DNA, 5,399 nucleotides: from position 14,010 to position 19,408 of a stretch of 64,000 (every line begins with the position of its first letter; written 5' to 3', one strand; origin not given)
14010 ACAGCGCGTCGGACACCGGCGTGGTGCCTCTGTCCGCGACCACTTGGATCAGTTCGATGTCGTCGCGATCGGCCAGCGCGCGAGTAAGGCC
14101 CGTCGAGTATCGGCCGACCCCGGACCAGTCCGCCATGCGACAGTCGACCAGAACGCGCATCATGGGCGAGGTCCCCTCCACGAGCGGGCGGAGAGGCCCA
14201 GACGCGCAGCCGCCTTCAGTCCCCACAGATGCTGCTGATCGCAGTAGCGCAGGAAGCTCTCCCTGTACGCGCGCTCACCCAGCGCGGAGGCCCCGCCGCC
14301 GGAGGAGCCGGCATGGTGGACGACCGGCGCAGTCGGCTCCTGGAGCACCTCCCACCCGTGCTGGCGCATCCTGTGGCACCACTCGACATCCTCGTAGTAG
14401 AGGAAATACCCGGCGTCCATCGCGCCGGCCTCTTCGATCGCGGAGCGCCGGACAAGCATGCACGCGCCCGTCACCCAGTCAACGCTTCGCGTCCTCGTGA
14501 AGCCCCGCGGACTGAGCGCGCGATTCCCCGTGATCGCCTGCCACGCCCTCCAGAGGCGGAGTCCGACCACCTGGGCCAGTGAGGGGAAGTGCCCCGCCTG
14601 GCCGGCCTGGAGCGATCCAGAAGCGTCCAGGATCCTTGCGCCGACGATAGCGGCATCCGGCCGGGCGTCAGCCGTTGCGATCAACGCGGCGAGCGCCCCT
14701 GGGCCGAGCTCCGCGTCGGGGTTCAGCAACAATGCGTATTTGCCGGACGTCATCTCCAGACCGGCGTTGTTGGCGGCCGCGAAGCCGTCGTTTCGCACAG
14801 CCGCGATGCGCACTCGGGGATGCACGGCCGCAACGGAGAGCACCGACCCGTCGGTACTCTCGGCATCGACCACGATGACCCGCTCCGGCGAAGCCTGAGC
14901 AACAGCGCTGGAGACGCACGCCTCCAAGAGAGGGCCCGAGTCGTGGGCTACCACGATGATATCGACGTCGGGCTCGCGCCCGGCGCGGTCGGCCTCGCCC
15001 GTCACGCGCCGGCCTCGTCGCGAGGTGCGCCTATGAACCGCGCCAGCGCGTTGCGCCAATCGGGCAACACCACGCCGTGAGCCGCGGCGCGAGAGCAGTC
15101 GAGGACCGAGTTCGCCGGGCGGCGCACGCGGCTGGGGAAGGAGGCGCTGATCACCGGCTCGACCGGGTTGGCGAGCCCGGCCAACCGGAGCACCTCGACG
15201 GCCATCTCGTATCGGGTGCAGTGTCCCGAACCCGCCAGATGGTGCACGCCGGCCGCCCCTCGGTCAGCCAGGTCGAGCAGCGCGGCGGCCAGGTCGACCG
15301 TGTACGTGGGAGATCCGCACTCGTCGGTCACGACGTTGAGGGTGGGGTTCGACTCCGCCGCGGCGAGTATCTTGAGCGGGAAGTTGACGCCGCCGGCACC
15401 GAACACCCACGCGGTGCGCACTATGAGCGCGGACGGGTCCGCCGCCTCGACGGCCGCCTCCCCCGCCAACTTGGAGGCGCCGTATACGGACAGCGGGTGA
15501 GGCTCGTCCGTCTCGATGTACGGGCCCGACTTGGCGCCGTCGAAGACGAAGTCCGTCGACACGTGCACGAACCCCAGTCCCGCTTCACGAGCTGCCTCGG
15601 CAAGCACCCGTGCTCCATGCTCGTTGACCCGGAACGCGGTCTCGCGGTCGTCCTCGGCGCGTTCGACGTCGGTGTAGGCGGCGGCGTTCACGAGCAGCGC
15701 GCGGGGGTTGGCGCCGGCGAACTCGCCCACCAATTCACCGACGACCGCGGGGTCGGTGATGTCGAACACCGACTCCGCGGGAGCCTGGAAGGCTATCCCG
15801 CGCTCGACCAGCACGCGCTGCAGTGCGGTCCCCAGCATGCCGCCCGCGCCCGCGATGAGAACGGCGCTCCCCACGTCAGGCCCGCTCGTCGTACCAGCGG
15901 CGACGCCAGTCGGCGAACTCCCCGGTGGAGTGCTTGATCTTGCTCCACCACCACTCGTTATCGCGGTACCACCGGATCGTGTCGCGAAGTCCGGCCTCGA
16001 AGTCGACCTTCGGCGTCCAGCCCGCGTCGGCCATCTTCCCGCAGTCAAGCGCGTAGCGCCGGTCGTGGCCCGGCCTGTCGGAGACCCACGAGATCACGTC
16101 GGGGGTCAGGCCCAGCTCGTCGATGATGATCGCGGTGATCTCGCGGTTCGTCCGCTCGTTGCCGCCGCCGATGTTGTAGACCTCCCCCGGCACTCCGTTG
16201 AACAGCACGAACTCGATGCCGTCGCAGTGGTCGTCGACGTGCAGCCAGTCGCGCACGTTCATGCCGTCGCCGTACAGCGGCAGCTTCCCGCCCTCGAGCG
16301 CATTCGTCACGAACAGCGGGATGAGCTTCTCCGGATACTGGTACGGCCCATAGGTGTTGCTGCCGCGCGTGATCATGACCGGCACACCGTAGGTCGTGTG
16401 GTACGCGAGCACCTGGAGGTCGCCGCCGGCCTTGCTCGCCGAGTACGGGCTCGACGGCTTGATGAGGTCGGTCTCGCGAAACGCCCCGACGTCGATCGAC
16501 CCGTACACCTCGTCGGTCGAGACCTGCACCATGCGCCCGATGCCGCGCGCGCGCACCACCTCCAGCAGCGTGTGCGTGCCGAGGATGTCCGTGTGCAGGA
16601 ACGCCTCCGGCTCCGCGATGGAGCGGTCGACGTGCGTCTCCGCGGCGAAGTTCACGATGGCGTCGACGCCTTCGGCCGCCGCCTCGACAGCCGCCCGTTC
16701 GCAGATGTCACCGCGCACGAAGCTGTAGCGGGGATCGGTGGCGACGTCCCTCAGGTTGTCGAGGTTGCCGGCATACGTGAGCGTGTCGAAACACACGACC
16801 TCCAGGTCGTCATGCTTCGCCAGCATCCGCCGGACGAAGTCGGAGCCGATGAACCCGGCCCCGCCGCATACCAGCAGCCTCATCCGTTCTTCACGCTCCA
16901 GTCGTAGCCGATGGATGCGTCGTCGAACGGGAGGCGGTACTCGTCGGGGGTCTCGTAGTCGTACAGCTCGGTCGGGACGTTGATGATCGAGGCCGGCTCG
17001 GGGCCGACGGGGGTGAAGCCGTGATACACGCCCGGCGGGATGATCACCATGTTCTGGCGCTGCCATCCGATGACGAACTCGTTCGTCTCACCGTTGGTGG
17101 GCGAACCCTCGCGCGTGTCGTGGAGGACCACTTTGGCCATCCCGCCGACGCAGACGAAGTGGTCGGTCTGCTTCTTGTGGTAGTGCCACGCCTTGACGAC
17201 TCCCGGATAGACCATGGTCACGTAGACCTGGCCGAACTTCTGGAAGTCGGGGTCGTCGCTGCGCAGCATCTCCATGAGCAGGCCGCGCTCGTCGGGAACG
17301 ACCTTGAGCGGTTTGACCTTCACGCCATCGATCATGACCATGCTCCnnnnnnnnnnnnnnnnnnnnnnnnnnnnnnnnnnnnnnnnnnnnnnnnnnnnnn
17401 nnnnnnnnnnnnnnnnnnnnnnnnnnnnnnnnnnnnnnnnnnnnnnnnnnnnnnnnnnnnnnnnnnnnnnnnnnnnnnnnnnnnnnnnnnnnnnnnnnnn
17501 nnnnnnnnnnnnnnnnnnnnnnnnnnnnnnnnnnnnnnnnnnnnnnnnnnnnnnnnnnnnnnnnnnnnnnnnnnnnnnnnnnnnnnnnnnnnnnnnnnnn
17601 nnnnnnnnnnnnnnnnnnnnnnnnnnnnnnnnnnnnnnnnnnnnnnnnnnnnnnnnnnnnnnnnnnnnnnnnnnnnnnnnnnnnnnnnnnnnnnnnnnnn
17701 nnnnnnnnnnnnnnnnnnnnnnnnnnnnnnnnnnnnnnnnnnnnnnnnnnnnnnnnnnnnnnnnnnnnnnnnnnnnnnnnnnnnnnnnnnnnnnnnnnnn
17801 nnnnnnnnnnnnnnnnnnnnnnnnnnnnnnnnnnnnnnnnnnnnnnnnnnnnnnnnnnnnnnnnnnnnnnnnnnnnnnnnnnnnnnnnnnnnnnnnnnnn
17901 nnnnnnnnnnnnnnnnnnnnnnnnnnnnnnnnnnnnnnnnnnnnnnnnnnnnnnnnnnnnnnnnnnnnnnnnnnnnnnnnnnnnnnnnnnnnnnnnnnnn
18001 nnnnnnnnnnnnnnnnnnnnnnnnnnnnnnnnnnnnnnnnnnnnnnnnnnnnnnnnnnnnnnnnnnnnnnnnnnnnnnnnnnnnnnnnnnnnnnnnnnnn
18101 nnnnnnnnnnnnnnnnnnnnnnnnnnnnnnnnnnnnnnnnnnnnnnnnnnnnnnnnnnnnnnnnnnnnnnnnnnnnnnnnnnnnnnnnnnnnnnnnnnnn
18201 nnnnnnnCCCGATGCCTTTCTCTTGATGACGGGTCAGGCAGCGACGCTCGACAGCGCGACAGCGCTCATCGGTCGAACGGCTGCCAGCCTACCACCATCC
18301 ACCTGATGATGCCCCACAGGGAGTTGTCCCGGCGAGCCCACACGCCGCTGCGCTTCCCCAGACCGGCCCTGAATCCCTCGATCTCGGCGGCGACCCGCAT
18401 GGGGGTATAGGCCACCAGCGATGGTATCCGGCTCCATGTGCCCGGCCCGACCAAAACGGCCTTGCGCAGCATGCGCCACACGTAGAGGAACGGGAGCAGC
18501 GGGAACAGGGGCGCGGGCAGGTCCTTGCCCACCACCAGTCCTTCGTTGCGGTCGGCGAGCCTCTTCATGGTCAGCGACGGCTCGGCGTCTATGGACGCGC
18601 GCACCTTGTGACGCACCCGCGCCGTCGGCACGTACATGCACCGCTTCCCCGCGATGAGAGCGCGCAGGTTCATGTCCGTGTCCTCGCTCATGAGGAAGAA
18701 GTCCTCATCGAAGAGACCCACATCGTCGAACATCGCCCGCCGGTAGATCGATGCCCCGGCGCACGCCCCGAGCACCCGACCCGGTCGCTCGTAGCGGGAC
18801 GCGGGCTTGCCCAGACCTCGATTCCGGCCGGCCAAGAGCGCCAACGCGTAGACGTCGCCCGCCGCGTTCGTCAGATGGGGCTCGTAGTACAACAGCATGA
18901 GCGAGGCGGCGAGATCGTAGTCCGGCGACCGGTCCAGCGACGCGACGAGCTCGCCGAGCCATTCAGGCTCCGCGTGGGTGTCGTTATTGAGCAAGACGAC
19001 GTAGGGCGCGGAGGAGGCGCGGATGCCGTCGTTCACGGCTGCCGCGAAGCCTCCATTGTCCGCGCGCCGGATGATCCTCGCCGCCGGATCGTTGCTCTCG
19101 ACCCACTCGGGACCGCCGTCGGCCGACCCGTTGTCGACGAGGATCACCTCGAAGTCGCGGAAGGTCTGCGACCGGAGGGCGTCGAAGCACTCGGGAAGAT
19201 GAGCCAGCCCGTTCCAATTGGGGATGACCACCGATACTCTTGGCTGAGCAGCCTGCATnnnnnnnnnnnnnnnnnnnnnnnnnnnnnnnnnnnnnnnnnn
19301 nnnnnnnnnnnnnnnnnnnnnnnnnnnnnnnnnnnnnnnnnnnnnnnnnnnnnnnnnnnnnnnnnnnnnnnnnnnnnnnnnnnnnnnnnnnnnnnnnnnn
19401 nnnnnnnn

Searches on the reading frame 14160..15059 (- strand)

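Call 82: search_protein_families(library=pfam, proteins=[window:14160-15059:-], max_evalue=0.05)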
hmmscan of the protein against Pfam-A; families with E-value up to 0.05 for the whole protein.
window:14160-15059:- (299 aa): 4 families
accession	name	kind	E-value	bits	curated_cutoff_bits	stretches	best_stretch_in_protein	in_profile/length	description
PF00535.33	Glycos_transf_2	-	2.9e-19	70.1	23.3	1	34-210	2-166/168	Glycosyl transferase family 2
PF13641.12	Glyco_tranf_2_3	-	1.3e-17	65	27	1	30-250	1-213/230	Glycosyltransferase like family 2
PF13506.12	Glyco_transf_21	-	0.00024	21.1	21.7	1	170-252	76-157/174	Glycosyl transferase family 21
PF13632.12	Glyco_trans_2_3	-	0.00033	21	27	1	111-250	4-124/198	Glycosyl transferase family group 2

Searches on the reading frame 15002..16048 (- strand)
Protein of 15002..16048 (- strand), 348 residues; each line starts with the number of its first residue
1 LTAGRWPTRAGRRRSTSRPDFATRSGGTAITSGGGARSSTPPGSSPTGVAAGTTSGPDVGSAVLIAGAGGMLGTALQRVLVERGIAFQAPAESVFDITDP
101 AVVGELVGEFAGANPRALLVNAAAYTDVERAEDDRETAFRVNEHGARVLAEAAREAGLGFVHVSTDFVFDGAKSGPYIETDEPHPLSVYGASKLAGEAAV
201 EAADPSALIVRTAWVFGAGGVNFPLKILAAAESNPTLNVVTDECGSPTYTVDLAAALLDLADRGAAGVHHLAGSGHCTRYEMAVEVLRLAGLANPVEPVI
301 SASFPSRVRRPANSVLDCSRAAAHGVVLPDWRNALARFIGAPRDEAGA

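Call 11: search_protein_families(library=pfam, proteins=[window:15002-16048:-], max_evalue=0.00001)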
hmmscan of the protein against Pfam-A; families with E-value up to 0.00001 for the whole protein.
window:15002-16048:- (348 aa): 4 families
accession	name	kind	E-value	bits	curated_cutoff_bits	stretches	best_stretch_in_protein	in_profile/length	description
PF04321.23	RmlD_sub_bind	-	2.3e-87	293.2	27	1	63-339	3-282/287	RmlD substrate binding domain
PF01370.27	Epimerase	-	5.4e-19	69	20.9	1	63-229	1-187/240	NAD dependent epimerase/dehydratase family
PF16363.11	GDP_Man_Dehyd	-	1.3e-09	38.5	27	1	96-202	60-166/332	GDP-mannose 4,6 dehydratase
PF02719.21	Polysacc_synt_2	-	3.4e-06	26.9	20.2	0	118-207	80-156/293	Polysaccharide biosynthesis protein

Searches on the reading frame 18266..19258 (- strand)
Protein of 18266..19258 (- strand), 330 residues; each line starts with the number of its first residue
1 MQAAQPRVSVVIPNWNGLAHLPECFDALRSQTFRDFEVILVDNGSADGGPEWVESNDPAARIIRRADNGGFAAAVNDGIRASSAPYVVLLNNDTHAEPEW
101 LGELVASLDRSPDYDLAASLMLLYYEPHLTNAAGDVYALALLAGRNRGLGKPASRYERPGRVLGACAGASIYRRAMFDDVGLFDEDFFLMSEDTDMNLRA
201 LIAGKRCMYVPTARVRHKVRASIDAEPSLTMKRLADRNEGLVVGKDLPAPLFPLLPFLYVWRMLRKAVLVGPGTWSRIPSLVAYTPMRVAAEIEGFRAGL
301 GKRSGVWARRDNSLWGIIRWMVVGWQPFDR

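Call 11: search_protein_families(library=pfam, proteins=[window:18266-19258:-], max_evalue=0.00001)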
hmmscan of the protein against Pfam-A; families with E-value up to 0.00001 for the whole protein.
window:18266-19258:- (330 aa): 3 families
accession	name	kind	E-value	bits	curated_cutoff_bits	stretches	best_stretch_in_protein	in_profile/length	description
PF00535.33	Glycos_transf_2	-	6.7e-27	94.9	23.3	1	9-180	1-167/168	Glycosyl transferase family 2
PF13641.12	Glyco_tranf_2_3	-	1.5e-14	55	27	1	6-222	1-216/230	Glycosyltransferase like family 2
PF13632.12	Glyco_trans_2_3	-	9.6e-11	42.3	27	1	86-226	1-132/198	Glycosyl transferase family group 2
